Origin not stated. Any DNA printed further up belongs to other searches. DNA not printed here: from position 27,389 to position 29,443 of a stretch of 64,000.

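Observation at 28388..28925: Origin-like architecture (two iteron arrays plus an AT-rich dyad) embedded in an MTase-wHTH fusion gene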

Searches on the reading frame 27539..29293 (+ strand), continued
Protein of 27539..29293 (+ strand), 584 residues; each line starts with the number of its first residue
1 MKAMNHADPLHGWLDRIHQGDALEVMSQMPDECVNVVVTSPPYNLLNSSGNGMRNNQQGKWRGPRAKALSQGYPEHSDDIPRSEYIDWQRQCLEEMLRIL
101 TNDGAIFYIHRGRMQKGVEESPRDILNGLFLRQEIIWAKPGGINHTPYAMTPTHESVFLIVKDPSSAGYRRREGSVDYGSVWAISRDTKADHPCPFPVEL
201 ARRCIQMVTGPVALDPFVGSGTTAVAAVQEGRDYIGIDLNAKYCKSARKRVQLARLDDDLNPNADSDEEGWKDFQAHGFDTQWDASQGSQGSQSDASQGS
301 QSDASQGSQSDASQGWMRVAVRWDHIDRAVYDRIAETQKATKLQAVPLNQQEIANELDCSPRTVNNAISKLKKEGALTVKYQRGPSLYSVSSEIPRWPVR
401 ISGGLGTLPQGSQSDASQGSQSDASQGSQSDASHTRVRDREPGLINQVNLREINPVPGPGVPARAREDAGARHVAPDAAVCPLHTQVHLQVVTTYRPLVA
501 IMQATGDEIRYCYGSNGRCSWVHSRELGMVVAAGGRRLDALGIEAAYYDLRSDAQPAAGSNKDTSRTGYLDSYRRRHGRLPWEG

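Call 18: find_encoding_contigs(protein=P0003, flank=10000, max_places=1)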
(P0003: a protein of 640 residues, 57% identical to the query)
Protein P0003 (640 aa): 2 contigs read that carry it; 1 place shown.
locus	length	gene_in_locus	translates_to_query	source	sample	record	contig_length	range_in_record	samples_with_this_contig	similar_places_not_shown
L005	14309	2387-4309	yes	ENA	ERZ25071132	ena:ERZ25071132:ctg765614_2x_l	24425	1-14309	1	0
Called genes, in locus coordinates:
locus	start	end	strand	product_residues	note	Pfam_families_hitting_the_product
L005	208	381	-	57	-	-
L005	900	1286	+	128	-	-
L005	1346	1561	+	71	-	-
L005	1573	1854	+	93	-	-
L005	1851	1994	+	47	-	-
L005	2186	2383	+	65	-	-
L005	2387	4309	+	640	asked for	PF01555:N6_N4_Mtase, PF13545:HTH_Crp_2 (weak), PF11638:DnaA_N (weak)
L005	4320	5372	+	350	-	PF00589:Phage_integrase, PF13384:HTH_23 (faint)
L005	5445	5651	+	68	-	PF24623:Phage_zn_bind_8 (faint)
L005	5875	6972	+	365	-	PF00589:Phage_integrase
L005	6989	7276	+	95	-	-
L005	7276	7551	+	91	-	-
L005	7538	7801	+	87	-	-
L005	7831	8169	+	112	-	-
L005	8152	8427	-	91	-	-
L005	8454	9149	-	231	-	PF18022:Lectin_C_term (weak)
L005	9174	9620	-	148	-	-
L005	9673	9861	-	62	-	-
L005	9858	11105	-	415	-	-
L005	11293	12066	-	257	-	-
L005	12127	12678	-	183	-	PF13546:DDE_5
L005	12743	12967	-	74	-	-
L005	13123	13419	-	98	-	-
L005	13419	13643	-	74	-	-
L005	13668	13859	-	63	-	-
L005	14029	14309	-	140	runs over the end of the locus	-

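Call 19: find_encoding_contigs(protein=P0007, flank=10000, max_places=1)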
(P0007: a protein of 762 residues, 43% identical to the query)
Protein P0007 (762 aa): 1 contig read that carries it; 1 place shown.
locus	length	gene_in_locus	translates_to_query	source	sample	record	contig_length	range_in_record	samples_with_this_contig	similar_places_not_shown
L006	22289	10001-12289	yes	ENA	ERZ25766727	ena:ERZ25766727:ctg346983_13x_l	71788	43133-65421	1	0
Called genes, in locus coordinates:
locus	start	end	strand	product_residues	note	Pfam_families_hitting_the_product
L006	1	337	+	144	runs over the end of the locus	PF01575:MaoC_dehydratas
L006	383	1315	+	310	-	PF00106:adh_short, PF08659:KR, PF13561:adh_short_C2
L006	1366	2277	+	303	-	PF00106:adh_short, PF08659:KR, PF13561:adh_short_C2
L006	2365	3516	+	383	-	PF00296:Bac_luciferase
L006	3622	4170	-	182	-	-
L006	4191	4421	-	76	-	-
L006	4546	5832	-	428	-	PF00709:Adenylsucc_synt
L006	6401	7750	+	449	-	PF05195:AMP_N, PF00557:Peptidase_M24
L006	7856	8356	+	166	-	-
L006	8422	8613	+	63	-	-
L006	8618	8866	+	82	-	-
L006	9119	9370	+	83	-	-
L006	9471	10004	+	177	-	-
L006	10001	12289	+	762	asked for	PF24623:Phage_zn_bind_8 (faint), PF08241:Methyltransf_11 (faint), PF01555:N6_N4_Mtase, PF11638:DnaA_N (faint)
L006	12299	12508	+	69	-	-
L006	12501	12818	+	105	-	-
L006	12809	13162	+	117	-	-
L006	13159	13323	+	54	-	PF02195:ParB_N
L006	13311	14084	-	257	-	-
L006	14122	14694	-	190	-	PF13546:DDE_5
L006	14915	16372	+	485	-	PF17762:HTH_ParB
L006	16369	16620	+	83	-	-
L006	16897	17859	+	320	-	PF00589:Phage_integrase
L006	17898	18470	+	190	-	PF00589:Phage_integrase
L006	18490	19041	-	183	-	PF01541:GIY-YIG (weak)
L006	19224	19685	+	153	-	-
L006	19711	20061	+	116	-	-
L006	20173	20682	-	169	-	-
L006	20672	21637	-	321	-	-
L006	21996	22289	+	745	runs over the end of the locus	-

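Call 20: find_encoding_contigs(protein=P0015, flank=10000, max_places=1)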
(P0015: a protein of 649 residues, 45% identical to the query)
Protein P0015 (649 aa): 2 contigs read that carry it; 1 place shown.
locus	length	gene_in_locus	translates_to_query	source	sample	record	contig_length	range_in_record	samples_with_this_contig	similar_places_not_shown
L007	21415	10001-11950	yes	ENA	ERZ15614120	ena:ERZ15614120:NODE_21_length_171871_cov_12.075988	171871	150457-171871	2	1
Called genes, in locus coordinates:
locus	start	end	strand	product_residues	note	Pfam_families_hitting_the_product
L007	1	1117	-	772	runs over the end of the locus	PF01293:PEPCK_ATP (faint)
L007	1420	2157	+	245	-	-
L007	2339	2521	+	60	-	-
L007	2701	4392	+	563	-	PF00501:AMP-binding, PF13193:AMP-binding_C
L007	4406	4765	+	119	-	PF05942:PaREP1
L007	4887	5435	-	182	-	PF13238:AAA_18 (weak)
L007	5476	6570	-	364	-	PF00497:SBP_bac_3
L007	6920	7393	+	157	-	-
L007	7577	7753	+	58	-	-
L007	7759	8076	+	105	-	-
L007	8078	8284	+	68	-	PF18930:DUF5679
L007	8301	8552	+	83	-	-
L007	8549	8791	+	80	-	-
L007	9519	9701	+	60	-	-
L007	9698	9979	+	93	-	-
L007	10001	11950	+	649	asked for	PF01555:N6_N4_Mtase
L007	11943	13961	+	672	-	PF02195:ParB_N, PF17762:HTH_ParB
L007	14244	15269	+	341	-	PF00589:Phage_integrase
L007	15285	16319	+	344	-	PF00589:Phage_integrase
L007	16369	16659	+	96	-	-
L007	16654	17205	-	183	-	-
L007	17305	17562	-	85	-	-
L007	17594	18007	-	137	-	-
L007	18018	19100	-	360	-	PF04860:Phage_portal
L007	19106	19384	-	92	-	PF01844:HNH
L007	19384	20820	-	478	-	-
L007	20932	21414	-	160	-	?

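Call 21: find_encoding_contigs(protein=P0020, flank=10000, max_places=1)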
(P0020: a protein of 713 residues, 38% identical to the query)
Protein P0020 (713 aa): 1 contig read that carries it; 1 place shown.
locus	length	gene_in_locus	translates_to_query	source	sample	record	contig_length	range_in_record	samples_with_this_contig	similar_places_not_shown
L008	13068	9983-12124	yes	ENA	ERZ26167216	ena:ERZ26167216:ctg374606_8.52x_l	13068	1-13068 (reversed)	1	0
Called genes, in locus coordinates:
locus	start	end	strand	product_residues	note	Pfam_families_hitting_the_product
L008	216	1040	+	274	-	PF13701:DDE_Tnp_1_4, PF01609:DDE_Tnp_1 (weak)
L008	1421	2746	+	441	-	PF13701:DDE_Tnp_1_4, PF01609:DDE_Tnp_1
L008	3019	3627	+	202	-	-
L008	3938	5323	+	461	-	PF00188:CAP (faint)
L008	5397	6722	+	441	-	PF13701:DDE_Tnp_1_4, PF01609:DDE_Tnp_1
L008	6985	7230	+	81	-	-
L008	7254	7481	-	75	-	-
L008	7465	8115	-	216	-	PF01656:CbiA, PF06564:CBP_BcsQ (faint), PF07015:VirC1 (faint), PF09140:MipZ (faint), PF10609:ParA (weak), PF13481:AAA_25 (faint), PF13614:AAA_31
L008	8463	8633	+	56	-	PF18930:DUF5679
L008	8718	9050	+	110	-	-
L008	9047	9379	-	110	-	-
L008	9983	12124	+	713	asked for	PF01170:UPF0020 (faint), PF08241:Methyltransf_11 (faint), PF13847:Methyltransf_31 (faint), PF01555:N6_N4_Mtase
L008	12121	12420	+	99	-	-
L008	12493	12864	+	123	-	PF07505:DUF5131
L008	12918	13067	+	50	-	?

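Call 26: list_cluster_members(proteins=[P0001])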
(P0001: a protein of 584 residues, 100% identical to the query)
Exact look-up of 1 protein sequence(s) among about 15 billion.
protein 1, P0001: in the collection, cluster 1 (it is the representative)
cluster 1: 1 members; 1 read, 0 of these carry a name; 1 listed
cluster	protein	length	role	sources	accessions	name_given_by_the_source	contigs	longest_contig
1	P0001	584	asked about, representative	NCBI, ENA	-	-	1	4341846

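Call 30: find_encoding_contigs(protein=P0001, flank=1000, max_places=2)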
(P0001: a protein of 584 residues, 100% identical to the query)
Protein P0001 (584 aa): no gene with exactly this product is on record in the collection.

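Call 33: search_protein_families(library=pfam, proteins=[P0003, P0006, P0007, P0020, P0044, P0047, P0053, P0059, P0062, P0009], max_evalue=0.01)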
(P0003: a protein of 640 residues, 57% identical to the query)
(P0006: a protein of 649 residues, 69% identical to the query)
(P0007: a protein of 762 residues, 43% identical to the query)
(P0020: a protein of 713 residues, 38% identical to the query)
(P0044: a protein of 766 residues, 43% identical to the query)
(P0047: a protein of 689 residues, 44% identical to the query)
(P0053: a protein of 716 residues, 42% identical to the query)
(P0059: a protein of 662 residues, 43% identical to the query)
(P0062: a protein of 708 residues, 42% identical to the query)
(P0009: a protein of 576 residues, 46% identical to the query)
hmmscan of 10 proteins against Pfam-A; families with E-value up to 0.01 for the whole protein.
P0003 (640 aa): 3 families
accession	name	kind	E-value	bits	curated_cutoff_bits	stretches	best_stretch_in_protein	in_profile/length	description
PF01555.25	N6_N4_Mtase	-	8e-32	111.4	26.7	1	33-244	2-219/221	DNA methylase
PF11638.13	DnaA_N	-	1e-05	25.6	24.6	1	453-501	2-51/65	DnaA N-terminal domain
PF13545.12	HTH_Crp_2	-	1.2e-05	25.6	27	1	312-348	20-55/70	Crp-like helix-turn-helix domain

P0006 (649 aa): 3 families
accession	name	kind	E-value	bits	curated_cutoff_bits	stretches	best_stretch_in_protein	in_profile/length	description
PF01555.25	N6_N4_Mtase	-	7e-31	108.3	26.7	1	33-245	2-220/221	DNA methylase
PF13730.12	HTH_36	-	3.3e-06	27.2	25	1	321-375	3-55/55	Helix-turn-helix domain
PF11638.13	DnaA_N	-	4.1e-05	23.7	24.6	1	461-509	2-51/65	DnaA N-terminal domain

P0007 (762 aa): 8 families
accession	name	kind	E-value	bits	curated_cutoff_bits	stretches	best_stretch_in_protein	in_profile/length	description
PF01555.25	N6_N4_Mtase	-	2e-22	80.7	26.7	1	119-336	1-220/221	DNA methylase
PF24623.2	Phage_zn_bind_8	-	1.4e-08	34.7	24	2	8-42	11-44/57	Putative DNA-binding phage zinc finger domain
PF08241.18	Methyltransf_11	-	9.3e-06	26.6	21.2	0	306-341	3-40/95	Methyltransferase domain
PF11638.13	DnaA_N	-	1.5e-05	25.1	24.6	1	560-609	2-52/65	DnaA N-terminal domain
PF13649.12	Methyltransf_25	-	0.00013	23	27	0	301-340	1-42/97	Methyltransferase domain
PF13847.12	Methyltransf_31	-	0.0011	19.1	27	0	301-340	7-49/145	Methyltransferase domain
PF08242.18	Methyltransf_12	-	0.0015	19.6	30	0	307-348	6-49/98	Methyltransferase domain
PF13545.12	HTH_Crp_2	-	0.0084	16.5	27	0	427-464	19-56/70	Crp-like helix-turn-helix domain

P0020 (713 aa): 6 families
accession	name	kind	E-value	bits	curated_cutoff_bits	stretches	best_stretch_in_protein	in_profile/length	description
PF01555.25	N6_N4_Mtase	-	8.8e-33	114.5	26.7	1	39-236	1-220/221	DNA methylase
PF01170.24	UPF0020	-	1.7e-07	31.6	22.3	0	196-240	27-70/197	RMKL-like, methyltransferase domain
PF08241.18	Methyltransf_11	-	2.2e-06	28.7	21.2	0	206-243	3-42/95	Methyltransferase domain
PF13847.12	Methyltransf_31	-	7.4e-06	26.1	27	0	22-105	58-115/145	Methyltransferase domain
PF11638.13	DnaA_N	-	7.5e-05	22.8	24.6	1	535-583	3-52/65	DnaA N-terminal domain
PF13649.12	Methyltransf_25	-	0.0001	23.3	27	0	201-242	1-44/97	Methyltransferase domain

P0044 (766 aa): 6 families
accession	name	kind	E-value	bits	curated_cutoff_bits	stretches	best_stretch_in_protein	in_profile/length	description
PF01555.25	N6_N4_Mtase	-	1.2e-29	104.3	26.7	1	34-229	1-220/221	DNA methylase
PF11638.13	DnaA_N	-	2.4e-05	24.4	24.6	1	573-622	2-52/65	DnaA N-terminal domain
PF03940.18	MSSP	-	0.0014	18.6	21.2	0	375-419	6-50/51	Male specific sperm protein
PF08241.18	Methyltransf_11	-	0.0015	19.6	21.2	0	73-91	76-94/95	Methyltransferase domain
PF13847.12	Methyltransf_31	-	0.0022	18.1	27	0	190-232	3-48/145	Methyltransferase domain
PF13649.12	Methyltransf_25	-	0.0053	17.9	27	0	194-234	1-43/97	Methyltransferase domain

P0047 (689 aa): 5 families
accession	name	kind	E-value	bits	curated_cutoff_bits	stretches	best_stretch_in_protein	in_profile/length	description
PF01555.25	N6_N4_Mtase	-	1.5e-30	107.3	26.7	1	40-235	1-220/221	DNA methylase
PF11638.13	DnaA_N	-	1.1e-05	25.5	24.6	1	501-549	3-52/65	DnaA N-terminal domain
PF08241.18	Methyltransf_11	-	0.00052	21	21.2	0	76-97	73-94/95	Methyltransferase domain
PF13847.12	Methyltransf_31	-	0.0016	18.5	27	0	24-99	59-110/145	Methyltransferase domain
PF13649.12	Methyltransf_25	-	0.0099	17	27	0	200-240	1-43/97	Methyltransferase domain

P0053 (716 aa): 5 families
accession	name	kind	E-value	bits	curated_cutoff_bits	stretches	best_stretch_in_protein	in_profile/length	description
PF01555.25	N6_N4_Mtase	-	1.1e-30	107.7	26.7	1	34-229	1-220/221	DNA methylase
PF11638.13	DnaA_N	-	2.2e-05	24.5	24.6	1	523-572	2-52/65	DnaA N-terminal domain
PF08241.18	Methyltransf_11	-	3.7e-05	24.7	21.2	0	70-91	73-94/95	Methyltransferase domain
PF13649.12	Methyltransf_25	-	0.00018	22.6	27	0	194-234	1-43/97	Methyltransferase domain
PF13847.12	Methyltransf_31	-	0.00027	21.1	27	0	18-93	59-110/145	Methyltransferase domain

P0059 (662 aa): 8 families
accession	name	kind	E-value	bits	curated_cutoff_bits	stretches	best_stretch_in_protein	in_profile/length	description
PF01555.25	N6_N4_Mtase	-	1.1e-31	110.9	26.7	1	9-204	1-220/221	DNA methylase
PF11638.13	DnaA_N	-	4.4e-06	26.8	24.6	1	473-522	2-52/65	DnaA N-terminal domain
PF00392.27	GntR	-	0.00024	21.1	27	1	241-296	4-61/64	Bacterial regulatory proteins, gntR family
PF07848.18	PaaX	-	0.00055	20.6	24.8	1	263-302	27-66/70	PaaX-like protein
PF13847.12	Methyltransf_31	-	0.0038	17.4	27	0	165-208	3-49/145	Methyltransferase domain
PF08241.18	Methyltransf_11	-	0.004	18.2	21.2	0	45-66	73-94/95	Methyltransferase domain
PF13649.12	Methyltransf_25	-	0.0074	17.4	27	0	169-208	1-42/97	Methyltransferase domain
PF13545.12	HTH_Crp_2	-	0.0083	16.5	27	0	253-291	16-54/70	Crp-like helix-turn-helix domain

P0062 (708 aa): 7 families
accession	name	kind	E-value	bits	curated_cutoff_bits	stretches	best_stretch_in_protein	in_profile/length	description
PF01555.25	N6_N4_Mtase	-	1.9e-31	110.2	26.7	1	9-204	1-220/221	DNA methylase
PF11638.13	DnaA_N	-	1.1e-05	25.4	24.6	1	516-565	2-52/65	DnaA N-terminal domain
PF13847.12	Methyltransf_31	-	0.0008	19.5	27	0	165-207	3-48/145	Methyltransferase domain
PF08241.18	Methyltransf_11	-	0.00087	20.3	21.2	0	45-66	73-94/95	Methyltransferase domain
PF07848.18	PaaX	-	0.0017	19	24.8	1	263-302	27-66/70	PaaX-like protein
PF13649.12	Methyltransf_25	-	0.0028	18.7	27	0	169-209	1-43/97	Methyltransferase domain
PF08279.18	HTH_11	-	0.0072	16.6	25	0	260-295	16-51/55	HTH domain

P0009 (576 aa): 1 family
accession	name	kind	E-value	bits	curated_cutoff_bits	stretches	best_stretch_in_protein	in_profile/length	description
PF01555.25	N6_N4_Mtase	-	1.5e-35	123.6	26.7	1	31-236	3-219/221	DNA methylase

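Call 35: find_encoding_contigs(protein=P0047, flank=10000, max_places=1)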
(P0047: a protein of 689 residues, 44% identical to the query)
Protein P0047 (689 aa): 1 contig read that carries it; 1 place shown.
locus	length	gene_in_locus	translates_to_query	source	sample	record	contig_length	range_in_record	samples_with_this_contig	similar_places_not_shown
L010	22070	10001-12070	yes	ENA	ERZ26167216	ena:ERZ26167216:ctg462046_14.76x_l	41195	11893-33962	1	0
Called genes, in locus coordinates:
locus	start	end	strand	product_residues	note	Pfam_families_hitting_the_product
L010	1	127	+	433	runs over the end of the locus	PF07690:MFS_1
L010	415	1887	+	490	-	PF07690:MFS_1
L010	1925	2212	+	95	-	-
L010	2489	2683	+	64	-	-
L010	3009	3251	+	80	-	-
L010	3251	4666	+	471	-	-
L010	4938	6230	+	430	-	PF04860:Phage_portal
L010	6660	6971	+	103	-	-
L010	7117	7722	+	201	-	-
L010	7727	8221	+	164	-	-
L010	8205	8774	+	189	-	-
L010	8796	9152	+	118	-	PF13384:HTH_23 (weak)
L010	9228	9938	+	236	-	-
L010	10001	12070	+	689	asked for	PF01555:N6_N4_Mtase, PF11638:DnaA_N (weak)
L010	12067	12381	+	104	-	-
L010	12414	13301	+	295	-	-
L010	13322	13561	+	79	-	-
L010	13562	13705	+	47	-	-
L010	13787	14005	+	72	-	PF24729:Acb2_Tad1_hairpin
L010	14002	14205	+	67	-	-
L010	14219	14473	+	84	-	-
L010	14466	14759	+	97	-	-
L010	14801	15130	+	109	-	-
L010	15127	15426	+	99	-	-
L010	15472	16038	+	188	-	PF07799:DUF1643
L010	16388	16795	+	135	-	-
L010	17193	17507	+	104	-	-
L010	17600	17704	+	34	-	-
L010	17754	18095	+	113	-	-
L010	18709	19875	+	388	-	-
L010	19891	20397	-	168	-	PF13340:DUF4096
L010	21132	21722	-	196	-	-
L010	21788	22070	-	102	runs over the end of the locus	-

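Call 36: find_encoding_contigs(protein=P0059, flank=10000, max_places=1)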
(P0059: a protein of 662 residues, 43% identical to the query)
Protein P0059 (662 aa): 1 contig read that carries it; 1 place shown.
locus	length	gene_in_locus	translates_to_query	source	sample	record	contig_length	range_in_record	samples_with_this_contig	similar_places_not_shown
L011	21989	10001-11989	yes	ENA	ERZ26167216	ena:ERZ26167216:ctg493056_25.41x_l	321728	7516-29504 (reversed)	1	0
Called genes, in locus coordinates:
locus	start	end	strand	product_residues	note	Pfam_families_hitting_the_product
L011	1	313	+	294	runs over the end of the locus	PF00561:Abhydrolase_1, PF12146:Hydrolase_4, PF12697:Abhydrolase_6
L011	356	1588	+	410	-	PF02515:CoA_transf_3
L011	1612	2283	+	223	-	PF01725:Ham1p_like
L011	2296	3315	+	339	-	PF04055:Radical_SAM, PF06463:Mob_synth_C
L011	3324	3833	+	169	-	PF01967:MoaC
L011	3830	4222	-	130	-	-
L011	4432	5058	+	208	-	-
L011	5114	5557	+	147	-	-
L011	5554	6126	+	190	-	-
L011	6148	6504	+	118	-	-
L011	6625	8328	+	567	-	PF08241:Methyltransf_11 (faint), PF13649:Methyltransf_25 (faint), PF01555:N6_N4_Mtase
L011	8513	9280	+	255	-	-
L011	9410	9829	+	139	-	-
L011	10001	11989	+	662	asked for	PF01555:N6_N4_Mtase, PF11638:DnaA_N (weak)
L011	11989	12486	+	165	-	-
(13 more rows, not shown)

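Call 37: find_encoding_contigs(protein=P0049, flank=10000, max_places=1)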
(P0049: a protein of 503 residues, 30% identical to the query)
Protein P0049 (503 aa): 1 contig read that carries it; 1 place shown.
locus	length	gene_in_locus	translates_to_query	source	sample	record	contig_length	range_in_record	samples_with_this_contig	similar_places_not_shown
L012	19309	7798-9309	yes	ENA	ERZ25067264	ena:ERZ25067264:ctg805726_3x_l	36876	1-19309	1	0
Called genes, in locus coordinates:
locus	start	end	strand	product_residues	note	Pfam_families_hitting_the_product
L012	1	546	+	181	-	?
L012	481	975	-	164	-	-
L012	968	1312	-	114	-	PF13340:DUF4096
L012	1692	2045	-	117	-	PF05942:PaREP1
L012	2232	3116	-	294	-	PF00528:BPD_transp_1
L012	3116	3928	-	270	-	PF00528:BPD_transp_1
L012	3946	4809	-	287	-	PF00005:ABC_tran, PF13304:AAA_21 (faint)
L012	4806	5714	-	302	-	PF12974:Phosphonate-bd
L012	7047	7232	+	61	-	-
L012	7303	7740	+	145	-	-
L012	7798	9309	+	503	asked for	PF01170:UPF0020 (faint), PF01555:N6_N4_Mtase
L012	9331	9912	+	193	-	-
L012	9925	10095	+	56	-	-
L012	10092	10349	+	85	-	PF24623:Phage_zn_bind_8 (weak)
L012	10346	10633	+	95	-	-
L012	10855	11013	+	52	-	PF18930:DUF5679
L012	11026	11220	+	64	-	-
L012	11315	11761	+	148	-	-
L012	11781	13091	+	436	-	PF24623:Phage_zn_bind_8, PF08281:Sigma70_r4_2 (faint), PF13384:HTH_23 (faint), PF13518:HTH_28 (faint), PF24623:Phage_zn_bind_8 (weak)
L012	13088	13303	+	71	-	-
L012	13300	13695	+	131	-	-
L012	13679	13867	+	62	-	-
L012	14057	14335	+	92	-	-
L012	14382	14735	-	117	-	PF00589:Phage_integrase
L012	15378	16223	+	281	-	-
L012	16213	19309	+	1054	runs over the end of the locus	PF00270:DEAD, PF04851:ResIII (weak), PF00271:Helicase_C (faint)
